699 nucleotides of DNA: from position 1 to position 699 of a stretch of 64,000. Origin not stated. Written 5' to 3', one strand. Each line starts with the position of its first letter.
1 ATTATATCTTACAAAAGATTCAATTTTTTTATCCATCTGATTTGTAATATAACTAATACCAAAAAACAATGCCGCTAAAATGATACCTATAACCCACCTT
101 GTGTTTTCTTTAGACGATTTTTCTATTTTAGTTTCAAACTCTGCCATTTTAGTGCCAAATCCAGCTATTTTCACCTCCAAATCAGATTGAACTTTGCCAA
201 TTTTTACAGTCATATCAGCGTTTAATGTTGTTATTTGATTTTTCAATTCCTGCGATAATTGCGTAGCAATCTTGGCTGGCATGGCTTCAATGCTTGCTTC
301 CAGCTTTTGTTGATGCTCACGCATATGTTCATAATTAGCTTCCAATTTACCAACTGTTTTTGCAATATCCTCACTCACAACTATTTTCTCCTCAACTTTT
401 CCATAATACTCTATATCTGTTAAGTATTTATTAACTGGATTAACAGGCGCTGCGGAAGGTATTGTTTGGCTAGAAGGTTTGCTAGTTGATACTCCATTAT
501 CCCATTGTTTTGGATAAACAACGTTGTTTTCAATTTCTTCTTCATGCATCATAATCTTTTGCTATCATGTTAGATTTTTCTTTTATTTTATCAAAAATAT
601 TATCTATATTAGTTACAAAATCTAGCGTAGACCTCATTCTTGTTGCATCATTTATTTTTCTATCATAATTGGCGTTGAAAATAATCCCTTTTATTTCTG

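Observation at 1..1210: AT-rich two-gene cassette (222-aa protein plus coiled-coil TM protein) attached to glyA: copy 1 of 2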

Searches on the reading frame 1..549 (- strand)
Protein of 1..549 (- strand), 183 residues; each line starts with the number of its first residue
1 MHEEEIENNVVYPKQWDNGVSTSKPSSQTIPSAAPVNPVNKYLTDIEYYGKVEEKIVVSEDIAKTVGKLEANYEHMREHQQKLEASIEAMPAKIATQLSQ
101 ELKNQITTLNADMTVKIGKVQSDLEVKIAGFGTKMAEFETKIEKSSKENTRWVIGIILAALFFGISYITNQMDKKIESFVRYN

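Call 10: search_protein_families(library=pfam, proteins=[window:1-549:-], max_evalue=1)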
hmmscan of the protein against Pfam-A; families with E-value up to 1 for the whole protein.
window:1-549:- (183 aa): 19 families
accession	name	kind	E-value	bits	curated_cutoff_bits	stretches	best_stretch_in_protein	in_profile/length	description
PF07798.16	CCDC90-like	-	0.0013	19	33.5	1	69-167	84-171/175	Coiled-coil domain-containing protein 90-like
PF06657.18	Cep57_MT_bd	-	0.0024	18.8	31.3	1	59-117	10-68/77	Centrosome microtubule-binding domain of Cep57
PF04513.17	Baculo_PEP_C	-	0.01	16.4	38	1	60-114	41-95/140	Baculovirus polyhedron envelope protein, PEP, C terminus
PF17395.7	DUF5403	-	0.012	16.5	29.2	1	68-157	7-92/97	Family of unknown function (DUF5403)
PF03961.19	FapA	-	0.013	15.6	31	1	52-144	143-228/272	Flagellar Assembly Protein A beta solenoid domain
PF07889.17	DUF1664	-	0.015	15.7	34.6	2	66-141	46-123/124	Protein of unknown function (DUF1664)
PF11101.13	DUF2884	-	0.015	15.4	30.6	1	84-150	124-191/228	Protein of unknown function (DUF2884)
PF22840.2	CATSPERG_NTD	-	0.016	15.5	27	1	74-137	91-153/159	CATSPERG N-terminal domain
PF16526.10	CLZ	-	0.019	15.8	26.7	0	58-99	25-66/71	C-terminal leucine zipper domain of cyclic nucleotide-gated channels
PF01442.23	Apolipoprotein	-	0.026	14.7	90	1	59-135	32-108/190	Apolipoprotein A1/A4/E domain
PF04799.18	Fzo_mitofusin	-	0.026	14.5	27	1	79-145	76-138/161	fzo-like conserved region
PF09177.16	STX6_10_61_N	-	0.064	14.2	29.4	1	57-113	5-57/99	Syntaxin 6/10/61, N-terminal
PF15397.11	DUF4618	-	0.086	12.7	34.9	0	69-144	11-92/258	Domain of unknown function (DUF4618)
PF15136.11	UPF0449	-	0.09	13.7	27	1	47-88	56-97/98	Uncharacterised protein family UPF0449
PF11559.13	ADIP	-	0.093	13.2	34.3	1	58-111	53-106/151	Afadin- and alpha -actinin-Binding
PF10779.14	XhlA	-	0.65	10.6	34.7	1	124-168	23-66/67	Haemolysin XhlA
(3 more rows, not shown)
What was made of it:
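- On PF10779 XhlA / phage hemolysin-holin-like proteins: XhlA E=0.65 (call 10).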

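Call 11: search_protein_families(library=ncbifam, proteins=[window:1-549:-], max_evalue=1)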
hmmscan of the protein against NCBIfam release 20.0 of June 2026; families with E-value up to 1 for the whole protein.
window:1-549:- (183 aa): 9 families
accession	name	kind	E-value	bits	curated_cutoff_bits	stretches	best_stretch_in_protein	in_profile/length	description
NF052432.1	TC0500_fam_Inc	equivalog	0.0025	17.2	240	1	74-154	90-171/214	TC0500 family inclusion membrane protein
NF047516.1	LA_3659_fam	equivalog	0.0026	17.4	36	1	40-149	95-205/221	LA_3659 family protein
NF047514.1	SpiroCoCo_N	equivalog_domain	0.0026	17.4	75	1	40-149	95-205/221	SpiroCoCo family coiled-coil protein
NF052504.1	sll1863_fam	domain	0.005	17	35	1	78-144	4-65/93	sll1863 family stress response protein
NF038218.1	IcmG_DotF_IVB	equivalog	0.015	14.9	200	1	20-120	91-175/266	type IVB secretion system protein IcmG/DotF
NF002922.0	PRK03554.1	equivalog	0.024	15.2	125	1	114-148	22-56/89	Sec-independent protein translocase subunit TatA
NF038350.1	taxis_HmpF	equivalog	0.029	12.7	200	1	58-143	446-525/553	pilus motility taxis protein HmpF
NF001261.0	PRK00226.1-2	equivalog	0.039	13.8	167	1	52-138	24-114/157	transcription elongation factor GreA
NF041294.1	Scnl_mescCoAtase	equivalog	0.09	11.9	700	1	76-143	303-366/381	succinyl-CoA:mesaconate CoA-transferase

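Call 12: search_protein_families(library=padloc, proteins=[window:1-549:-], max_evalue=1)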
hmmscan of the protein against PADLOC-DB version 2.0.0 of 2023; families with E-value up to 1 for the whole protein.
window:1-549:- (183 aa): 3 families
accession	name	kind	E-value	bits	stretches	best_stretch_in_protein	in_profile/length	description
PDLC03863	LmuB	-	0.002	14.9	1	60-141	358-440/610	-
PDLC04056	PD-T4-6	-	0.0022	15.2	1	54-150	253-343/415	-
PDLC03841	LeoBC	-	0.0088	13.2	1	68-164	376-472/601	-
